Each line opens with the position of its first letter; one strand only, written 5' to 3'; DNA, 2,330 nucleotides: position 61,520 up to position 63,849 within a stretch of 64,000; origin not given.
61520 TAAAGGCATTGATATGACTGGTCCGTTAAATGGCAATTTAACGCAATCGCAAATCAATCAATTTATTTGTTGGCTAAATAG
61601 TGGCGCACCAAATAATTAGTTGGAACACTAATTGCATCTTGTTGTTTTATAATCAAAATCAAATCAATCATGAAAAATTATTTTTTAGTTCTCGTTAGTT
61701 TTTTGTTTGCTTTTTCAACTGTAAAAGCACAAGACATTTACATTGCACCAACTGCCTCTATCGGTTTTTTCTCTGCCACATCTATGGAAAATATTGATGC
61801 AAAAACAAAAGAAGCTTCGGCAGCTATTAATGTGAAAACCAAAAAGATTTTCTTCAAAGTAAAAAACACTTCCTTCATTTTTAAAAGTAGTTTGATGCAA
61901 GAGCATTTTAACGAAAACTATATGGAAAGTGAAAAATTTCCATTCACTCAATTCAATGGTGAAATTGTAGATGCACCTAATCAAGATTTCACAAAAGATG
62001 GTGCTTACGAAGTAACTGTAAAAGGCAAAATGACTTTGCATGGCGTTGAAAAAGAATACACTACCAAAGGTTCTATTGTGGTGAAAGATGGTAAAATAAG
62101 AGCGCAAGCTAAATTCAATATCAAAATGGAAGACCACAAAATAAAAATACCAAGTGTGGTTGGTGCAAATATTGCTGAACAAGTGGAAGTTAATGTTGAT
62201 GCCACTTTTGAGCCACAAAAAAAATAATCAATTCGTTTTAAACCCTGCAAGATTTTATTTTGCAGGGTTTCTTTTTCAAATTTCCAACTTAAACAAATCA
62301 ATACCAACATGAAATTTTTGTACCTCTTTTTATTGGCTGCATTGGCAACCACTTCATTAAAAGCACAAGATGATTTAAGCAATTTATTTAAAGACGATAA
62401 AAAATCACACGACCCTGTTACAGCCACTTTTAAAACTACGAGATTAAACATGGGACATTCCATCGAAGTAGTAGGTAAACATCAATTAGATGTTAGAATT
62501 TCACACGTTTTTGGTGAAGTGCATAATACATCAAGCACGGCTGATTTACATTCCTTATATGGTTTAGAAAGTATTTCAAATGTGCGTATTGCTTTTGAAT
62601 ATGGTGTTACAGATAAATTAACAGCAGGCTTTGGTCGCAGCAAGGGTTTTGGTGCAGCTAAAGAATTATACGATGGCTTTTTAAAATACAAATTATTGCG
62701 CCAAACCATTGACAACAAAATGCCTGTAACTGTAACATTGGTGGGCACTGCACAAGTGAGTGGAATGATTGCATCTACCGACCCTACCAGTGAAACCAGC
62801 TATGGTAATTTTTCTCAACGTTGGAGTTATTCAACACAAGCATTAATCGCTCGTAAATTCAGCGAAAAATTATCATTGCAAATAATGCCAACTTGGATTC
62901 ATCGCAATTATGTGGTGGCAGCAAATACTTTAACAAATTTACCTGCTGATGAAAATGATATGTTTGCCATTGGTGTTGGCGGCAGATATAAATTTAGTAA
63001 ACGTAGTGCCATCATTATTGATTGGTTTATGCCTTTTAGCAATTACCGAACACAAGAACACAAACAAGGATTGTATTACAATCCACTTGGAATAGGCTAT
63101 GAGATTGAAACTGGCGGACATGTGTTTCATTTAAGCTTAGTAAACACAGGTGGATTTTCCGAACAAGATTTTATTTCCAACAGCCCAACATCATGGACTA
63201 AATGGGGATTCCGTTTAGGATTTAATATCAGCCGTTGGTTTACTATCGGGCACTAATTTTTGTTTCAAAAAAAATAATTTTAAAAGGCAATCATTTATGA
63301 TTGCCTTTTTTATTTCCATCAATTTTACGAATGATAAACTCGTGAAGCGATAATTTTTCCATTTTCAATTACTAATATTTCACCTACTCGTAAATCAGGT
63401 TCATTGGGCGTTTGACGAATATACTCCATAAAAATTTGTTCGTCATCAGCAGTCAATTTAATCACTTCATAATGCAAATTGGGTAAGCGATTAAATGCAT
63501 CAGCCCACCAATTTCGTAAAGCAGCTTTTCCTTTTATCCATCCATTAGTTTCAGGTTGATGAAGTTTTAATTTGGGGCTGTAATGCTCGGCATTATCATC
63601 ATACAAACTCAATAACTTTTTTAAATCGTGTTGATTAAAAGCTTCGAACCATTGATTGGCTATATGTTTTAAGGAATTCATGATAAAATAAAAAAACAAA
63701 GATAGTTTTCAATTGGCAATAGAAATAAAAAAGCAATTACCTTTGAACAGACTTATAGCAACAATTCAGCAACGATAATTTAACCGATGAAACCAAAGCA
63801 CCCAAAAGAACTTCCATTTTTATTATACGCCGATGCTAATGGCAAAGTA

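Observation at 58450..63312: Candidate undescribed cell-surface redox/metal-handling cluster exported through the T9SS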

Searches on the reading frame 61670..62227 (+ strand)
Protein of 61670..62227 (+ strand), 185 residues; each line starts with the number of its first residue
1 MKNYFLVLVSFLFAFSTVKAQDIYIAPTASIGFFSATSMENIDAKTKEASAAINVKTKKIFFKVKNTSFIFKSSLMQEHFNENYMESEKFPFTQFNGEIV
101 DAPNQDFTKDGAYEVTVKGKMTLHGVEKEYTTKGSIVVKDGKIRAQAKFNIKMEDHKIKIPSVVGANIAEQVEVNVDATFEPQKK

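Call 3: search_protein_families(library=pfam, max_evalue=0.1, proteins=[window:61670-62227:+])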
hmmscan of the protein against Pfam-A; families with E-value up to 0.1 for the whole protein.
window:61670-62227:+ (185 aa): 1 family
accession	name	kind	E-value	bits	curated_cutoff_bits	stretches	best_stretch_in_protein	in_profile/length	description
PF04264.18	YceI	-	6.7e-14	52.9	23.7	1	34-180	12-150/150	YceI-like domain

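Call 4: search_protein_families(library=ncbifam, max_evalue=0.1, proteins=[window:61670-62227:+])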
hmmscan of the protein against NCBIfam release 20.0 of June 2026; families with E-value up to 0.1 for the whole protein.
window:61670-62227:+ (185 aa): 2 families
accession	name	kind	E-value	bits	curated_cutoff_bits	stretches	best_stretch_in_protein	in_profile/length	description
NF002994.0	PRK03757.1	equivalog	0.00087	19.1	232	1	54-160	65-171/191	YceI family protein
NF033613.1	blaOXA-576_like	exception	0.0041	16.7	530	0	124-155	22-53/248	OXA-576 family class D beta-lactamase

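Call 66: search_solved_structures(query=window:61670-62227:+, max_evalue=0.01, show_alignments=1)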
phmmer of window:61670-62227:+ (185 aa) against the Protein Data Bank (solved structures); distinct sequences matched with E-value up to 0.01: 0.

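Call 98: search_protein_families(library=pfam, max_evalue=10, proteins=[window:61670-62227:+])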
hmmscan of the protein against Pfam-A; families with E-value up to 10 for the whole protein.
window:61670-62227:+ (185 aa): 1 family
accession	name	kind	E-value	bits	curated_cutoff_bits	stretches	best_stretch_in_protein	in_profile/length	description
PF04264.18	YceI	-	6.7e-14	52.9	23.7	1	34-180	12-150/150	YceI-like domain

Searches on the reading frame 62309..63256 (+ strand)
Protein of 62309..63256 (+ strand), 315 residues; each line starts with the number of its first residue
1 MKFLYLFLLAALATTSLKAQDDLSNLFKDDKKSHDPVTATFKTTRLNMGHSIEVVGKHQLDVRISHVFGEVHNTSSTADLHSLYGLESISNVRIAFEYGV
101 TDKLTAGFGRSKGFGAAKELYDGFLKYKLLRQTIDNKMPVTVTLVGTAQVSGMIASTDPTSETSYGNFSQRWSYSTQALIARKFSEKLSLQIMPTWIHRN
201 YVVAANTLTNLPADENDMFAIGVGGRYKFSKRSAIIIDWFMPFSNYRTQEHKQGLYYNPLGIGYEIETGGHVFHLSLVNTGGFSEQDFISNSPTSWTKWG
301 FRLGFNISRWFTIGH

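Call 3: search_protein_families(library=pfam, max_evalue=0.1, proteins=[window:62309-63256:+])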
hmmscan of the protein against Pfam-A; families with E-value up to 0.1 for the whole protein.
window:62309-63256:+ (315 aa): 2 families
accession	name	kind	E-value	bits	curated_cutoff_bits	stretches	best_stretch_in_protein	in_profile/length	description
PF19089.6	DUF5777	-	2e-82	276.6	23.1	1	41-311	1-247/247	Membrane bound beta barrel domain (DUF5777)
PF17209.9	Hfq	-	0.037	14.1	27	1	128-158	4-34/64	Hfq protein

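Call 4: search_protein_families(library=ncbifam, max_evalue=0.1, proteins=[window:62309-63256:+])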
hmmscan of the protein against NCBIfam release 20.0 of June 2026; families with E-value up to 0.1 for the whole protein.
window:62309-63256:+ (315 aa): 1 family
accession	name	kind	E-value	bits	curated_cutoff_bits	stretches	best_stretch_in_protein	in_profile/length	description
TIGR02383.1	Hfq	equivalog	0.043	13.7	61.7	1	128-158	6-36/61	RNA chaperone Hfq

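Call 21: find_related_loci(query=window:62309-63256:+, collection=genome_contigs, flank=10000)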
Query window:62309-63256:+ (315 aa) in genome_contigs; peptide patterns used: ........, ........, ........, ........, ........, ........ (x = any residue, [..] = any of these).
55 stretches matched a pattern; 12 encode a relative of the query (tblastn E <= 1e-3); 12 distinct loci.
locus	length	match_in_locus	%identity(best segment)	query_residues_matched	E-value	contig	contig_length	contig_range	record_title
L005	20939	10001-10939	92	1-313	0e+0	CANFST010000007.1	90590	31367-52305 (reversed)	MAG: Chitinophagales bacterium isolate Jr-16oct17-254 genome assembly, contig: Jr-16oct17-C505, whole genome shotgun seq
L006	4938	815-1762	81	1-313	0e+0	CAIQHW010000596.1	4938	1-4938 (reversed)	uncultured bacterium isolate Umea1_bin-3847 genome assembly, contig: bin-3847:596/633, whole genome shotgun sequence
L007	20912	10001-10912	67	1-313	8e-138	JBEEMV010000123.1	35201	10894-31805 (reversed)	MAG: Bacteroidota bacterium isolate comocreek_2019_sw_WHONDRS-S19S_0026_B_bin.5 scaffold_1487057, whole genome shotgun s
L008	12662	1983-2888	65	1-313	1e-136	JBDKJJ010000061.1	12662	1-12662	MAG: Bacteroidota bacterium isolate guil_2019_sw_WHONDRS-S19S_0049_B_bin.15 scaffold_843302, whole genome shotgun sequen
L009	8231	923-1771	67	20-313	6e-119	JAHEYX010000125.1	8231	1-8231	MAG: Chitinophagales bacterium isolate nzgw138 NODE_6870_length_8232_cov_2.739490, whole genome shotgun sequence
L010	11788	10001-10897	41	11-314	3e-77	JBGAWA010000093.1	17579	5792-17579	MAG: Chitinophagales bacterium isolate MAG_AAO_H10.16 AAOH10-16_opera_contig_9411, whole genome shotgun sequence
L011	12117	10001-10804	37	16-313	5e-52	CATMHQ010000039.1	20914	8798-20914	MAG: uncultured Candidatus Marinimicrobia bacterium isolate SRR3967319_bin.30_MetaWRAP_v1.3_MAG genome assembly, contig:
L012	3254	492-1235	36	36-313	7e-45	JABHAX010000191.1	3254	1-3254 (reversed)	MAG: Candidatus Neomarinimicrobiota bacterium isolate SI036_bin66 k141_1166575, whole genome shotgun sequence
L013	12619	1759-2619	36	1-313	3e-50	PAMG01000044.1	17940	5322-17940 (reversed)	MAG: Flavobacteriales bacterium isolate SAT30 MHASMcontig_1957238, whole genome shotgun sequence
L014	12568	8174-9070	33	2-313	7e-37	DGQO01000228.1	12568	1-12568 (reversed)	MAG TPA_asm: Chitinophagaceae bacterium UBA4412 UBA4412_contig_362, whole genome shotgun sequence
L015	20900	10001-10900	31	1-311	1e-35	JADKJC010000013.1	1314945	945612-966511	MAG: Chitinophagaceae bacterium isolate Skiv_18-Q3-R9-52_MAXAC.311 tig01148448-10-13135780, whole genome shotgun sequenc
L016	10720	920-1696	33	32-309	1e-32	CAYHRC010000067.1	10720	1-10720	MAG TPA_asm: uncultured Sphingobacterium sp. isolate ERP119705_co14_50 genome assembly, contig: NODE_8451_length_10720_c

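Call 67: search_solved_structures(query=window:62309-63256:+, max_evalue=10)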
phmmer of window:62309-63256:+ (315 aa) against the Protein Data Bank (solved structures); distinct sequences matched with E-value up to 10: 1.
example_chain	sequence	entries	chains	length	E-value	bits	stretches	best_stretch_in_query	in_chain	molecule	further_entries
6eus_A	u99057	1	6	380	0.013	17.9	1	19-64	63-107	DcaP-like protein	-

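Call 75: search_protein_families(library=pfam, max_evalue=0.01, proteins=[L010:8765-9214:+])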
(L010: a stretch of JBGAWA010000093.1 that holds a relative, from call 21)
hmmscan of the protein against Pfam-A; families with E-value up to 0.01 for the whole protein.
L010:8765-9214:+ (149 aa): 0 families

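Call 98: search_protein_families(library=pfam, max_evalue=10, proteins=[window:62309-63256:+])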
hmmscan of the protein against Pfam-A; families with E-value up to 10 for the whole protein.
window:62309-63256:+ (315 aa): 3 families
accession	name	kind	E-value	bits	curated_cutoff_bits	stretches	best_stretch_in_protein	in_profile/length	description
PF19089.6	DUF5777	-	2e-82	276.6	23.1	1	41-311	1-247/247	Membrane bound beta barrel domain (DUF5777)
PF17209.9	Hfq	-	0.037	14.1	27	1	128-158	4-34/64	Hfq protein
PF18362.6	THB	-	0.12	12.4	25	1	93-102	16-25/34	Tri-helix bundle domain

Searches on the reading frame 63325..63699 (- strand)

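Call 3: search_protein_families(library=pfam, max_evalue=0.1, proteins=[window:63325-63699:-])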
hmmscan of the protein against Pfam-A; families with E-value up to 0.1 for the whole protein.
window:63325-63699:- (124 aa): 5 families
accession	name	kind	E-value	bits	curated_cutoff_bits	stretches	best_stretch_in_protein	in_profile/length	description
PF12680.13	SnoaL_2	-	9.3e-17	61.9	27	1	15-117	2-100/102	SnoaL-like domain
PF13474.12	SnoaL_3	-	9.3e-06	26.4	22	1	12-85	3-69/121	SnoaL-like domain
PF07366.18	SnoaL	-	1e-05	25.8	28.4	1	14-93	4-75/126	SnoaL-like polyketide cyclase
PF14534.12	DUF4440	-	0.001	19.9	25.2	1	12-87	3-69/107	Domain of unknown function (DUF4440)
PF17412.7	VraX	-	0.072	13.2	25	0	6-39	18-51/55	Family of unknown function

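Call 4: search_protein_families(library=ncbifam, max_evalue=0.1, proteins=[window:63325-63699:-])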
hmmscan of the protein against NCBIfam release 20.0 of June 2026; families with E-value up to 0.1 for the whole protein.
window:63325-63699:- (124 aa): 3 families
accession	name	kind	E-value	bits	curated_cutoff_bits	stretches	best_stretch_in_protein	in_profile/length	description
TIGR02096.1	TIGR02096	subfamily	1.1e-07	32.2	97.1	1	12-96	2-80/129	ketosteroid isomerase-related protein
NF006089.0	PRK08241.1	subfamily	2.2e-05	23.7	240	1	11-121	220-324/343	RNA polymerase subunit sigma-70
NF001820.0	PRK00556.1-4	equivalog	0.091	12.2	409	0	78-112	9-40/199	septum site-determining protein MinC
